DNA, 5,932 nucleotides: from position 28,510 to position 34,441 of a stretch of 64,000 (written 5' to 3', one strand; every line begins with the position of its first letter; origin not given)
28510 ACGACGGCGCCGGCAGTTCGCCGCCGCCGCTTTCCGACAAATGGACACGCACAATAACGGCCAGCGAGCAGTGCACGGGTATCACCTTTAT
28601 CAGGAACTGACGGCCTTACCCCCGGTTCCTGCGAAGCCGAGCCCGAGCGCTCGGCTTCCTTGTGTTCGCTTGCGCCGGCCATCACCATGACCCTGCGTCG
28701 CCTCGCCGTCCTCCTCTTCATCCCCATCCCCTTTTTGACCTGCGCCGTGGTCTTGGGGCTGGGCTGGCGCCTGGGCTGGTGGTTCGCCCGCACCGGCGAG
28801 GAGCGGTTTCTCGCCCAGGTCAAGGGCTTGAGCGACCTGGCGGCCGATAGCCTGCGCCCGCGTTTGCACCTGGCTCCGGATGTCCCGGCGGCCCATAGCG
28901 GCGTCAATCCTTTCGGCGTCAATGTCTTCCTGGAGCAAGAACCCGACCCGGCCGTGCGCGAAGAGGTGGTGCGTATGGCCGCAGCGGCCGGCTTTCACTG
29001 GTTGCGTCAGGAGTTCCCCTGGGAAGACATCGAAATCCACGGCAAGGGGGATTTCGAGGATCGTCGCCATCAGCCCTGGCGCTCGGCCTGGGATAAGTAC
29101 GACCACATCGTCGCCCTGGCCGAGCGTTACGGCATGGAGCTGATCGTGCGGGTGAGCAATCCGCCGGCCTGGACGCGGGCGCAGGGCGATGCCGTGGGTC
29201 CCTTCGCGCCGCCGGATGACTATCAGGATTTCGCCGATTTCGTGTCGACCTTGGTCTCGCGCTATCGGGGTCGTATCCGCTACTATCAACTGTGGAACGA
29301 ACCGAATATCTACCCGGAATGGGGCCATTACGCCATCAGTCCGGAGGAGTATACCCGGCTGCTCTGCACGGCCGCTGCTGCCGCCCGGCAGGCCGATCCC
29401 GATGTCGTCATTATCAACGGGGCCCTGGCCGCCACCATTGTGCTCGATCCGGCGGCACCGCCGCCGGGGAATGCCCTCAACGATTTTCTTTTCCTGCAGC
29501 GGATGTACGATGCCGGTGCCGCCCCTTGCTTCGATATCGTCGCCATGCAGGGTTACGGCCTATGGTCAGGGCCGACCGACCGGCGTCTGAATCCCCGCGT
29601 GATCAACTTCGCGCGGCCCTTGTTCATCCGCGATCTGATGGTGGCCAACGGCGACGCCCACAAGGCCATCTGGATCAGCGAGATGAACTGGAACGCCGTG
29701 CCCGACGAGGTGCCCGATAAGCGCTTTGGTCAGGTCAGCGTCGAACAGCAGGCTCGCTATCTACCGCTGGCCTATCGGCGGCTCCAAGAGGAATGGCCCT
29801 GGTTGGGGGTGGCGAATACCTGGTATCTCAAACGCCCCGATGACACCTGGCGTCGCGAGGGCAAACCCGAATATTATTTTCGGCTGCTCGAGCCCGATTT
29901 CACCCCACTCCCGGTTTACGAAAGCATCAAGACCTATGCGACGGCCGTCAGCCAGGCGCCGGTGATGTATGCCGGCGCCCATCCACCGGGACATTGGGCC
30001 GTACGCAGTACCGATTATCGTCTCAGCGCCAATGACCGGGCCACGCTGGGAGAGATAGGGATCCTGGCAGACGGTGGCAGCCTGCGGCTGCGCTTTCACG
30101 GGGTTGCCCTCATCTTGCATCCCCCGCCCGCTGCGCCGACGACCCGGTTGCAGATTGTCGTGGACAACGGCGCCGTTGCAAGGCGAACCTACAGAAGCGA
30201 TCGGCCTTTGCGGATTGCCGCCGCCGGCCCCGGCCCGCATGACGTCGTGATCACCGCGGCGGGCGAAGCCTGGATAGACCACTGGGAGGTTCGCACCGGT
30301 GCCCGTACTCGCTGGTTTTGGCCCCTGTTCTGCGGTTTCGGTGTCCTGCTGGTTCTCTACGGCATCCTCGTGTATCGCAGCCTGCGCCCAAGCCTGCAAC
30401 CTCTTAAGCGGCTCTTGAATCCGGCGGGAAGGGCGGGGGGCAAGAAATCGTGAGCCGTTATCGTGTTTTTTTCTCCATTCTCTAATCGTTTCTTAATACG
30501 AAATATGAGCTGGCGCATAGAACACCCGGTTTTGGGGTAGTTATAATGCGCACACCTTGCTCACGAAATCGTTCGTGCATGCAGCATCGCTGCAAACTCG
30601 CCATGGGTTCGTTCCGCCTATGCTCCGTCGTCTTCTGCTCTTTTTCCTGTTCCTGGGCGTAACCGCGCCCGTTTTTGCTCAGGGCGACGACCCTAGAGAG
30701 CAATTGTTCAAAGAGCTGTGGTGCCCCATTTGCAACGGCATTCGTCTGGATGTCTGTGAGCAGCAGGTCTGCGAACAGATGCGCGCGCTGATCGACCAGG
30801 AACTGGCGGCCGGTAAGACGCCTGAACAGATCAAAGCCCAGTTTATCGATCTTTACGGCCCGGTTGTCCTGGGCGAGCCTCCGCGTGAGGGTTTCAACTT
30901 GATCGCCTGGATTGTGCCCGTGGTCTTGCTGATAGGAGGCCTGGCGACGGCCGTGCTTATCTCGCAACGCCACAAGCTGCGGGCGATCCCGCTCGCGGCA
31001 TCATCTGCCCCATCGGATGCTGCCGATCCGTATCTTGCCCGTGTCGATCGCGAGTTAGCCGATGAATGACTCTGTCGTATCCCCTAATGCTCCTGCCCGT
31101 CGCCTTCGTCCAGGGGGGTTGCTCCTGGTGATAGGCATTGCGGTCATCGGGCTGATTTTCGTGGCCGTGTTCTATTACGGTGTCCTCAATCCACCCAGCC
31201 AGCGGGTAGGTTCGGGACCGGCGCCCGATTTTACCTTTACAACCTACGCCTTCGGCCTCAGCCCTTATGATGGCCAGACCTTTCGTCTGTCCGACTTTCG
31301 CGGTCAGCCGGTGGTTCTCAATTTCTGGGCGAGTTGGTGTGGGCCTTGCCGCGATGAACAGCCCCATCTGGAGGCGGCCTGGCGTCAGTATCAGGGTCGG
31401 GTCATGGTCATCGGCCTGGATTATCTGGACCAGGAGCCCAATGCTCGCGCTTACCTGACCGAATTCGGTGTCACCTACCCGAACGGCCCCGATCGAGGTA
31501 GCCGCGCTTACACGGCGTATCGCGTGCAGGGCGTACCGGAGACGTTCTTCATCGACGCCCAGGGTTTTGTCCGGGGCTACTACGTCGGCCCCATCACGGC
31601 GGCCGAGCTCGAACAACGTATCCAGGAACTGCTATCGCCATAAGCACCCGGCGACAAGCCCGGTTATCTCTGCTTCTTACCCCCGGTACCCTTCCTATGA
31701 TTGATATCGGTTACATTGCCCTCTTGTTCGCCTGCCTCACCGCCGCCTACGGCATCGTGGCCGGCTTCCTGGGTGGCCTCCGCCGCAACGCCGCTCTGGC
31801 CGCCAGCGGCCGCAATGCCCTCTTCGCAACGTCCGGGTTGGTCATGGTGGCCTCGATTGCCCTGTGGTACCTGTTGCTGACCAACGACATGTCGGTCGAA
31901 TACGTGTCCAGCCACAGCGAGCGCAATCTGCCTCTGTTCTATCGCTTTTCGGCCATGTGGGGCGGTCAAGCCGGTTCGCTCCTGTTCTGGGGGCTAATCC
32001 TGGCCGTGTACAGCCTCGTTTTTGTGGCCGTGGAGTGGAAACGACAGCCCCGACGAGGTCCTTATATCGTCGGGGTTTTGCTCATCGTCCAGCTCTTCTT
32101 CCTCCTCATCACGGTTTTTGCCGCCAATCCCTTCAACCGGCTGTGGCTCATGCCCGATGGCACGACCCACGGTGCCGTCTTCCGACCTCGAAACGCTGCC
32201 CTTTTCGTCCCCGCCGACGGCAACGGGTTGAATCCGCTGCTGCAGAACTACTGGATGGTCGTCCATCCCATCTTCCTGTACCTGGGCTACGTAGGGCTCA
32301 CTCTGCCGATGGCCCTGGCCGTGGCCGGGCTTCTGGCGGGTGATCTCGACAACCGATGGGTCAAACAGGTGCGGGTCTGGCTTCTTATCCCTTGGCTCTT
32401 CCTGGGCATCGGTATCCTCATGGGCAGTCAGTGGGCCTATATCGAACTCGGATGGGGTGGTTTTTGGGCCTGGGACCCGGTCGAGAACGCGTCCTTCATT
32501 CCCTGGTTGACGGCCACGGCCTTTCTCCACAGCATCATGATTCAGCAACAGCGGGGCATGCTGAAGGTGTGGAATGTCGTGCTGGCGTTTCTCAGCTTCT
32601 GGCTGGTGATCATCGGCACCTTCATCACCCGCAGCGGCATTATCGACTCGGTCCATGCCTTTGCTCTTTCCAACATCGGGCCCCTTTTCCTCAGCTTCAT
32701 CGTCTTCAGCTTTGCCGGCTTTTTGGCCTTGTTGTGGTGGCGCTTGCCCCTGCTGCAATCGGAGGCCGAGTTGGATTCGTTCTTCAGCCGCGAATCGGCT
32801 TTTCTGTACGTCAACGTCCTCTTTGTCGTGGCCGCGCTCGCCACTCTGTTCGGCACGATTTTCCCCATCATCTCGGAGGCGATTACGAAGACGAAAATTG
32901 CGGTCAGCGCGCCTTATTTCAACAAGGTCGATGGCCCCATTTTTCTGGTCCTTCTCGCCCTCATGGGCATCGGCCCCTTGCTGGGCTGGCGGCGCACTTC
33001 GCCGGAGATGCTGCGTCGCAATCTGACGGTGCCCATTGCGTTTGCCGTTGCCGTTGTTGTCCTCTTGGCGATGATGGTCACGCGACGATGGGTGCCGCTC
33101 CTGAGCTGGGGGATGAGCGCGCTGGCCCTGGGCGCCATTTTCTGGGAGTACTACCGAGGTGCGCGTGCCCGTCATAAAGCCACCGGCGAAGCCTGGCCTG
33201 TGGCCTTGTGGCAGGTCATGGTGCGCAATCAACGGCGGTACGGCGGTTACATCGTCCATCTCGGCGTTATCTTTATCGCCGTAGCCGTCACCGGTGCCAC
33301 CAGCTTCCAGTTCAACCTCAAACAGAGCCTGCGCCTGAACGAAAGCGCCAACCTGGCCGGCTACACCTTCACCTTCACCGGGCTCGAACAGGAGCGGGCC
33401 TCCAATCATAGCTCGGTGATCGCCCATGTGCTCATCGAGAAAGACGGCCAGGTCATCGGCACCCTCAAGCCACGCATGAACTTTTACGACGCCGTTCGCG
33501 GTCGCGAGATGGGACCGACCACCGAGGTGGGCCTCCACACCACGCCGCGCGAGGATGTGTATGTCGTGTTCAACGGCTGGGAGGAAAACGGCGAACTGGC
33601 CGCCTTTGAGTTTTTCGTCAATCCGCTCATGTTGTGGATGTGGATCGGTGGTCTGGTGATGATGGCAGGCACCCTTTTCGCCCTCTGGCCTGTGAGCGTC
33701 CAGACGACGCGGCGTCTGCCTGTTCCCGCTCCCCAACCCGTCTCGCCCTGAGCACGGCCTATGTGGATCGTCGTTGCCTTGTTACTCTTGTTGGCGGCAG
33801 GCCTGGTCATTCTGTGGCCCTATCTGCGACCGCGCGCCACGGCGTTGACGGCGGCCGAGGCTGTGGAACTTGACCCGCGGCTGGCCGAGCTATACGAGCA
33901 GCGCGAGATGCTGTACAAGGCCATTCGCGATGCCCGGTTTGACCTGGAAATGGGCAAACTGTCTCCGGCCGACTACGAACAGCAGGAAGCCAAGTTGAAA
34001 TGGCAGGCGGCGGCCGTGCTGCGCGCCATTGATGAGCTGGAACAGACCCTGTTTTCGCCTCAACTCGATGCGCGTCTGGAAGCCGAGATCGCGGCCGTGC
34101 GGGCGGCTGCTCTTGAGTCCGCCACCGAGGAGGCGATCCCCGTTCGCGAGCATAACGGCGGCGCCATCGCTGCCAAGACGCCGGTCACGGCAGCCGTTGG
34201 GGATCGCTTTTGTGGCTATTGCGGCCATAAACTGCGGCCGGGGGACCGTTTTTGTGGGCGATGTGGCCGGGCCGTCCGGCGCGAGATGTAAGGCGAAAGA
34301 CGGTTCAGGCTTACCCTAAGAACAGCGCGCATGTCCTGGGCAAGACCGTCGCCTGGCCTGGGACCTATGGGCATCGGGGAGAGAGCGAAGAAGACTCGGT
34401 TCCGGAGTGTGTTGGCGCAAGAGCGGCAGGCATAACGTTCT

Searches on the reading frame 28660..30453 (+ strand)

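Call 7: search_protein_families(library=pfam, proteins=[window:28660-30453:+], max_evalue=0.01)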
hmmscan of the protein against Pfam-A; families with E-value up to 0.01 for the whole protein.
window:28660-30453:+ (597 aa): 2 families
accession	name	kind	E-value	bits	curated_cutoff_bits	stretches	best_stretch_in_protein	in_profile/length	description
PF00150.24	Cellulase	-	0.00015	21.8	23.5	1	81-255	7-167/272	Cellulase (glycosyl hydrolase family 5)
PF01229.23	Glyco_hydro_39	-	0.0087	15.4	26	0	180-249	116-191/472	Glycosyl hydrolases family 39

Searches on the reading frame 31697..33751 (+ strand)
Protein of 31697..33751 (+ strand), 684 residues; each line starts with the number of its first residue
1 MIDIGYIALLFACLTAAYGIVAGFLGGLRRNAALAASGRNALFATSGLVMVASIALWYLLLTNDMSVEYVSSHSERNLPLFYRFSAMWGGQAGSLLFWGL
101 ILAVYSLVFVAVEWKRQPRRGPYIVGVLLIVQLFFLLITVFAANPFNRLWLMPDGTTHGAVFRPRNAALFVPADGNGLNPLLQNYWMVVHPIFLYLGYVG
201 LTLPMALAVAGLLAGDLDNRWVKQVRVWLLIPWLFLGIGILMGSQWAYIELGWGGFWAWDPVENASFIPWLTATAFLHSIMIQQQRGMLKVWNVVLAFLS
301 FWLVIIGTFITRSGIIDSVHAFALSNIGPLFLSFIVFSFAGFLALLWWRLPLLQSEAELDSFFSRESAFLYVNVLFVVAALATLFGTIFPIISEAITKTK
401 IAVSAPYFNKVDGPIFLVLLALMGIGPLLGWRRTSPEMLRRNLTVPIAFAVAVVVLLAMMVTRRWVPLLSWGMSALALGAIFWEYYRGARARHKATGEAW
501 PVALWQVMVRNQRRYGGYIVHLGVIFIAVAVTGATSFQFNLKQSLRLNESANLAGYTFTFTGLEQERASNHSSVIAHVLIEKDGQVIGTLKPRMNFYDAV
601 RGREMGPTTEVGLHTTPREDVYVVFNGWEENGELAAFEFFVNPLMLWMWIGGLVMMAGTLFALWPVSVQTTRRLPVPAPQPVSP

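Call 7: search_protein_families(library=pfam, proteins=[window:31697-33751:+], max_evalue=0.01)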
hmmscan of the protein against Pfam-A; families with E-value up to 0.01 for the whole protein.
window:31697-33751:+ (684 aa): 3 families
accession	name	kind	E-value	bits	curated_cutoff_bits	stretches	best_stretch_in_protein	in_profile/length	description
PF16327.10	CcmF_C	-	3.9e-57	194.4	28.7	1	332-663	1-320/323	Cytochrome c-type biogenesis protein CcmF C-terminal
PF01578.25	Cytochrom_C_asm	-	8.1e-35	120.8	29.9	1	88-313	1-206/212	Cytochrome C assembly protein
PF10101.14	DUF2339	-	0.0031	16.8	33.6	1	192-478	292-579/659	Predicted membrane protein (DUF2339)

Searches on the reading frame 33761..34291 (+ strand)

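Call 7: search_protein_families(library=pfam, proteins=[window:33761-34291:+], max_evalue=0.01)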
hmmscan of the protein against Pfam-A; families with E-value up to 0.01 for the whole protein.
window:33761-34291:+ (176 aa): 4 families
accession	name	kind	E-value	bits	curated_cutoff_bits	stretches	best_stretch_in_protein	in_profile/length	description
PF13240.11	Zn_Ribbon_1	-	4.6e-07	29.9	25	1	150-171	1-22/23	zinc-ribbon domain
PF12773.13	DZR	-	0.00021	21.8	27.3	1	151-172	1-22/45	Double zinc ribbon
PF13248.11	Zn_ribbon_3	-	0.00031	20.6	27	1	151-169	5-23/26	zinc-ribbon domain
PF09297.16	Zn_ribbon_NUD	-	0.0015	18.7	24.8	0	149-160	4-15/32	NADH pyrophosphatase zinc ribbon domain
